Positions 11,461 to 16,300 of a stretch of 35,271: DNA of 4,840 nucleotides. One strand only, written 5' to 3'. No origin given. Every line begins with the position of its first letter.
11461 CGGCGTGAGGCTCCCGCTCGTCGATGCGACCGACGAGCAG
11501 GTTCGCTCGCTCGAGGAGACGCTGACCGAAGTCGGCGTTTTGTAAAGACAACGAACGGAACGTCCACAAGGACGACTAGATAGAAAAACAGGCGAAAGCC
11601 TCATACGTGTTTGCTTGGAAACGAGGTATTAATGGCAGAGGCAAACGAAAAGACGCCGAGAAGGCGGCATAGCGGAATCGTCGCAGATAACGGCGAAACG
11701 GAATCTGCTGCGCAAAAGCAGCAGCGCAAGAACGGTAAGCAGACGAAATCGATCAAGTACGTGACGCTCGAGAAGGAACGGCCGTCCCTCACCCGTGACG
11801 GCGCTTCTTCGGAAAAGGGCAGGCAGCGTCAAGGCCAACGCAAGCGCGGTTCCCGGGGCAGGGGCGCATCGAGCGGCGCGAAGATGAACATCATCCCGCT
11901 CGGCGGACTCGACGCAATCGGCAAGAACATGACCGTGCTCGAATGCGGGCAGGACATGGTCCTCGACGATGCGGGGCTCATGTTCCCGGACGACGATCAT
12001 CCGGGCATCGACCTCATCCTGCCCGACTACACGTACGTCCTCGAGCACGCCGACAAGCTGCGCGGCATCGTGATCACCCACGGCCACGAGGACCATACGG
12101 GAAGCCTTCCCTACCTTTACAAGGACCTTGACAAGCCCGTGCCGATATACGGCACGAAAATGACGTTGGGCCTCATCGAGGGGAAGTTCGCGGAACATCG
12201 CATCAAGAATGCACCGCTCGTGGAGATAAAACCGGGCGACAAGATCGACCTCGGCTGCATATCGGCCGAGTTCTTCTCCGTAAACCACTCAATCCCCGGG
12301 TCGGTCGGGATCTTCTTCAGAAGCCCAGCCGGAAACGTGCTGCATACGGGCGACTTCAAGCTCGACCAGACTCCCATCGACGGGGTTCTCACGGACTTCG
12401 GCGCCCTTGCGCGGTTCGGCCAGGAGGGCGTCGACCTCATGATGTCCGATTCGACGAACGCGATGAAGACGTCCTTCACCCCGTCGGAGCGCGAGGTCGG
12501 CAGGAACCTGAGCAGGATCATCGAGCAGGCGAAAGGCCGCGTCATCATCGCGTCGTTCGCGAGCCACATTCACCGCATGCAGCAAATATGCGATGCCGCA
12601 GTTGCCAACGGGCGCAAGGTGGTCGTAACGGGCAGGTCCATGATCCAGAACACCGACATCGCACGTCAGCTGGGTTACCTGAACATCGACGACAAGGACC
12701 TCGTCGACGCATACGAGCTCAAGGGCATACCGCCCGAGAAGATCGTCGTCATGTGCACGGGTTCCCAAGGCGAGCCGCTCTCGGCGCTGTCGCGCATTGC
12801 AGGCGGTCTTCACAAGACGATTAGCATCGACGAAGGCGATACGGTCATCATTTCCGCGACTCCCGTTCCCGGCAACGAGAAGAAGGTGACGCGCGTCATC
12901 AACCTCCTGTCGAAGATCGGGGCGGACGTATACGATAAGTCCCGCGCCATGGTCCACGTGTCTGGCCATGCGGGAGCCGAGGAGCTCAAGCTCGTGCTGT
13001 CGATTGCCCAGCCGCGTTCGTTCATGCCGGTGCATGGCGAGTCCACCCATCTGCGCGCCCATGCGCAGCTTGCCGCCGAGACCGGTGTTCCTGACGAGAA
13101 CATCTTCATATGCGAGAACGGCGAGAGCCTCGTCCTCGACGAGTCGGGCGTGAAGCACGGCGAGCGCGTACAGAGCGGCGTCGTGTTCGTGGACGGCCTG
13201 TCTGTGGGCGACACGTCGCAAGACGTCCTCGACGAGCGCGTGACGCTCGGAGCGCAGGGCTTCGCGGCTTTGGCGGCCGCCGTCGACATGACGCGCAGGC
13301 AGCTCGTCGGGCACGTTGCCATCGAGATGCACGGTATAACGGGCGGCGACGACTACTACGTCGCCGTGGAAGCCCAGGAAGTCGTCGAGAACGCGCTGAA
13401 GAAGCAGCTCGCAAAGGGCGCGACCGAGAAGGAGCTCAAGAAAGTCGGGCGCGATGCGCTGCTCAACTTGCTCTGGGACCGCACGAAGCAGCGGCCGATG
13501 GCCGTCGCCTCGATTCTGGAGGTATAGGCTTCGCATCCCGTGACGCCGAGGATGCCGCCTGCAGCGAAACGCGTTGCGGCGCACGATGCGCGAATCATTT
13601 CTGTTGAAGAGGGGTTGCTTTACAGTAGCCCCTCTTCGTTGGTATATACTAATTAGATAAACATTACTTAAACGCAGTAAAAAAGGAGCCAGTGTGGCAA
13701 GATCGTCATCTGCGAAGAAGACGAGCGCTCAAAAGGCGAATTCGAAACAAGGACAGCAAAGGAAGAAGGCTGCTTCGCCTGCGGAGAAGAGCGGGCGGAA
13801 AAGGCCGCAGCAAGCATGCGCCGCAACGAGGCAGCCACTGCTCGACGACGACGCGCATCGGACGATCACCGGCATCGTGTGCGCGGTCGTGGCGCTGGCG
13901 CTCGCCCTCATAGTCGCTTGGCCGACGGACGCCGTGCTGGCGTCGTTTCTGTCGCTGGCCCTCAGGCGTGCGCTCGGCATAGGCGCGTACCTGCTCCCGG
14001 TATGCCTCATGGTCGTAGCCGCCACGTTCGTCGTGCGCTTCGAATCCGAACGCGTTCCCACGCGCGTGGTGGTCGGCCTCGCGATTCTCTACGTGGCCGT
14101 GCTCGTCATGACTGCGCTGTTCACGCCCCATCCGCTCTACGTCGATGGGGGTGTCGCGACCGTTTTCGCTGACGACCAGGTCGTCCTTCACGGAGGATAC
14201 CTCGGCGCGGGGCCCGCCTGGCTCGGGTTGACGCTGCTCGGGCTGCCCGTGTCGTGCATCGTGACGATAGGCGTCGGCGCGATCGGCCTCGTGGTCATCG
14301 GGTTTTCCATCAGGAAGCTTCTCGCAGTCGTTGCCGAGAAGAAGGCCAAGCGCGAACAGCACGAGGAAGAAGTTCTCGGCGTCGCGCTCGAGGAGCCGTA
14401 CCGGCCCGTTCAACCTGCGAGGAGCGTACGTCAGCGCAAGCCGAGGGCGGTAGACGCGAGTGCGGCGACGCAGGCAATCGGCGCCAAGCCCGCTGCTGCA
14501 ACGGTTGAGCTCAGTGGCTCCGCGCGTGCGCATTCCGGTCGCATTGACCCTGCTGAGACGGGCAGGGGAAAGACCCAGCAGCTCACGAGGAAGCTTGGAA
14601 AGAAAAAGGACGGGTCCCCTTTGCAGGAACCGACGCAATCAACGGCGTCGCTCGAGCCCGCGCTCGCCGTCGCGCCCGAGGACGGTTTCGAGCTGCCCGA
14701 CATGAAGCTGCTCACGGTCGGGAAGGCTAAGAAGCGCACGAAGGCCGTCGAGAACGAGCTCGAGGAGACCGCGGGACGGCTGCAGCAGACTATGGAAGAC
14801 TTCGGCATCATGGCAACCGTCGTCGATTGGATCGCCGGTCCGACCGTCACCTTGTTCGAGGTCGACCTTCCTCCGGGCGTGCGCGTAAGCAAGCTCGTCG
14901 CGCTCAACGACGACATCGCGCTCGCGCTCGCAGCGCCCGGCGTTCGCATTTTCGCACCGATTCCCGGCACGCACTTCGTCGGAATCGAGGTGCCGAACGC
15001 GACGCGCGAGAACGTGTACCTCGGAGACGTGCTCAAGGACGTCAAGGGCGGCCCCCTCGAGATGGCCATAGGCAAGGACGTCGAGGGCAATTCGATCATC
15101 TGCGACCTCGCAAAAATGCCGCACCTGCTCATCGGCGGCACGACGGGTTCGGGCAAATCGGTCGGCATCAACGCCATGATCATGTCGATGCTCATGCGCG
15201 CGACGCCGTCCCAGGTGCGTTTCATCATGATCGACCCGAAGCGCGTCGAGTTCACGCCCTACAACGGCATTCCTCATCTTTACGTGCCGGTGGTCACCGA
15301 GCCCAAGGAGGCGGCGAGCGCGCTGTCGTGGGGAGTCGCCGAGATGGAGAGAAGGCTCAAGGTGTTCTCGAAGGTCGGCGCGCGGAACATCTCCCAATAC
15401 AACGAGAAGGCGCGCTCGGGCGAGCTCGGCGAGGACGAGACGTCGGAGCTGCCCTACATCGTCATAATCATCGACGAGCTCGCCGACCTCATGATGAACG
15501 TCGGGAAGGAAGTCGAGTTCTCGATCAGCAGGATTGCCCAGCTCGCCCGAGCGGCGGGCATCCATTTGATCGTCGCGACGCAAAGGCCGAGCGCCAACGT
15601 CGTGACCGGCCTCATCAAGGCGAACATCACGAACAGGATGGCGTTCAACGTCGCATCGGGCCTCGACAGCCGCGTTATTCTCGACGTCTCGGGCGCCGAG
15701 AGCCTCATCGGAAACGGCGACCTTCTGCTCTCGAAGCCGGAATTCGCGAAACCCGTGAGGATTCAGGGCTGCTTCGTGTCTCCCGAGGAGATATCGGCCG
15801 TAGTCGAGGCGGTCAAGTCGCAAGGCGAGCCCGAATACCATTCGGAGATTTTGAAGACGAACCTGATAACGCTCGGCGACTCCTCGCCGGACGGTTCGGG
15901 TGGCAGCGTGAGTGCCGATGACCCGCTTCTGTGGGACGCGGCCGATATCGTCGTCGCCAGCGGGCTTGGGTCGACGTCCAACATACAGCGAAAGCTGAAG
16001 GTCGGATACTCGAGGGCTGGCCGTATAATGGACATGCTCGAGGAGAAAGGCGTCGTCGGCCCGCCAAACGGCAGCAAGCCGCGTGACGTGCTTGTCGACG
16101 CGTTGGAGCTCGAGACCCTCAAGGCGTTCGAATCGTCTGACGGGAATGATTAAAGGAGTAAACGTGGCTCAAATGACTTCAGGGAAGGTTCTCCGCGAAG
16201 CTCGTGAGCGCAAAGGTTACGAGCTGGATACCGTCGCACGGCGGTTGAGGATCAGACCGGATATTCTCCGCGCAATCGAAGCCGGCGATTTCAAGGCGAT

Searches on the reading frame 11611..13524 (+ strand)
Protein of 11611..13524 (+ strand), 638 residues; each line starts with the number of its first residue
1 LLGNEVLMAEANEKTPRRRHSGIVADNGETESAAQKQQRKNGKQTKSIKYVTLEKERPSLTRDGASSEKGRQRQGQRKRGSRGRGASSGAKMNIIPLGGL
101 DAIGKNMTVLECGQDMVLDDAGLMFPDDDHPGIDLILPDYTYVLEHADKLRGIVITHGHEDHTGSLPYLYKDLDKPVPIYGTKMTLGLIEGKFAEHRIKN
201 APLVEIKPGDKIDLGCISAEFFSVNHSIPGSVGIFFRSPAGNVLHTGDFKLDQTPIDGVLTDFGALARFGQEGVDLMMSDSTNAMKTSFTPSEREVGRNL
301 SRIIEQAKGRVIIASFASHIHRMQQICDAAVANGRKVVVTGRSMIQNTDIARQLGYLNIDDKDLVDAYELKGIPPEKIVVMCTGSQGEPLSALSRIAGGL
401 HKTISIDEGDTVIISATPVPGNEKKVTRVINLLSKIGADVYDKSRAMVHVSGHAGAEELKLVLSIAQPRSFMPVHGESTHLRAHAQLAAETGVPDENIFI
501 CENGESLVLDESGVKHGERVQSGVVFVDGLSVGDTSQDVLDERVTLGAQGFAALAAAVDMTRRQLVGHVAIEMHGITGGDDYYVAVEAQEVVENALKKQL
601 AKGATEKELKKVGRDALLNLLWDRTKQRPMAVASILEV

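Call 20: search_protein_families(library=pfam, proteins=[window:11611-13524:+], max_evalue=0.00001)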
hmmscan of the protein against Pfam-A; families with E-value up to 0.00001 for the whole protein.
window:11611-13524:+ (638 aa): 5 families
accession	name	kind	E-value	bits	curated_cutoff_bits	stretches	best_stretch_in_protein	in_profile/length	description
PF22505.1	RNase_J_b_CASP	-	2.3e-51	173.3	27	1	308-433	1-126/126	Ribonuclease J, beta-CASP domain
PF07521.17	RMMBL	-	1.9e-12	47.4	21.6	1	447-496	11-58/63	Zn-dependent metallo-hydrolase RNA specificity domain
PF12706.13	Lactamase_B_2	-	3.4e-12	46.8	27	1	144-253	25-147/200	Beta-lactamase superfamily domain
PF00753.33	Lactamase_B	-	2.3e-09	37.9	22.7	1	142-258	36-159/196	Metallo-beta-lactamase superfamily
PF17770.6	RNase_J_C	-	2.1e-08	35.5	23.8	1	539-638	1-102/102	Ribonuclease J C-terminal domain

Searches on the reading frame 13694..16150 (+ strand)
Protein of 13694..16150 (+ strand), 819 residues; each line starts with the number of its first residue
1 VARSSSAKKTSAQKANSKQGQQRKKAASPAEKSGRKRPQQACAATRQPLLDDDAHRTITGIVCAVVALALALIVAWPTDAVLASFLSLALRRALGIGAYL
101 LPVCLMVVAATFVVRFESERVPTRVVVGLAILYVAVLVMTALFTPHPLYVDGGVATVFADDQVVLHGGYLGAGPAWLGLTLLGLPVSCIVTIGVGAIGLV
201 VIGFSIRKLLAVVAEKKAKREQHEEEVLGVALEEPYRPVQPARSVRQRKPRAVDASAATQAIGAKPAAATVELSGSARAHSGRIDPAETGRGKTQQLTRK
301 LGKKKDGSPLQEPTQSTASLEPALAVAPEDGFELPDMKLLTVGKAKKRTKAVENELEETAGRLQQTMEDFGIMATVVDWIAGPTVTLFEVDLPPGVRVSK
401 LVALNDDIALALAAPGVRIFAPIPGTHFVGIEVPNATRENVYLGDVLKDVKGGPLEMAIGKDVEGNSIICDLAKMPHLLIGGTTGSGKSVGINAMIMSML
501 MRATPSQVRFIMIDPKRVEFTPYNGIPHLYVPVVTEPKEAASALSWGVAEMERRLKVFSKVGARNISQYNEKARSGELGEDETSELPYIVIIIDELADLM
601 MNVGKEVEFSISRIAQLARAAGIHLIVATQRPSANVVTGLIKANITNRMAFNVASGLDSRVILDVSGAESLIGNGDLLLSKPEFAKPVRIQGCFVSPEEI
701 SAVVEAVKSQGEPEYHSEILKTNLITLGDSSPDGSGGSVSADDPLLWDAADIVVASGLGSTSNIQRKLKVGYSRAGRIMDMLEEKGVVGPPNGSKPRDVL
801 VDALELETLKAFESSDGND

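Call 20: search_protein_families(library=pfam, proteins=[window:13694-16150:+], max_evalue=0.00001)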
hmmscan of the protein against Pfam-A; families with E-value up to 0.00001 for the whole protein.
window:13694-16150:+ (819 aa): 3 families
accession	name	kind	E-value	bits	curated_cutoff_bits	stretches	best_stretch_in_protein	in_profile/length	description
PF01580.24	FtsK_SpoIIIE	-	1.9e-64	217.6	24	1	452-633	15-220/221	FtsK/SpoIIIE family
PF17854.6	FtsK_alpha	-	4.2e-29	101.2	22.9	1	334-435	1-101/101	FtsK alpha domain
PF09397.16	FtsK_gamma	-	4.8e-25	87.5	30.6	1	741-801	2-62/63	Ftsk gamma domain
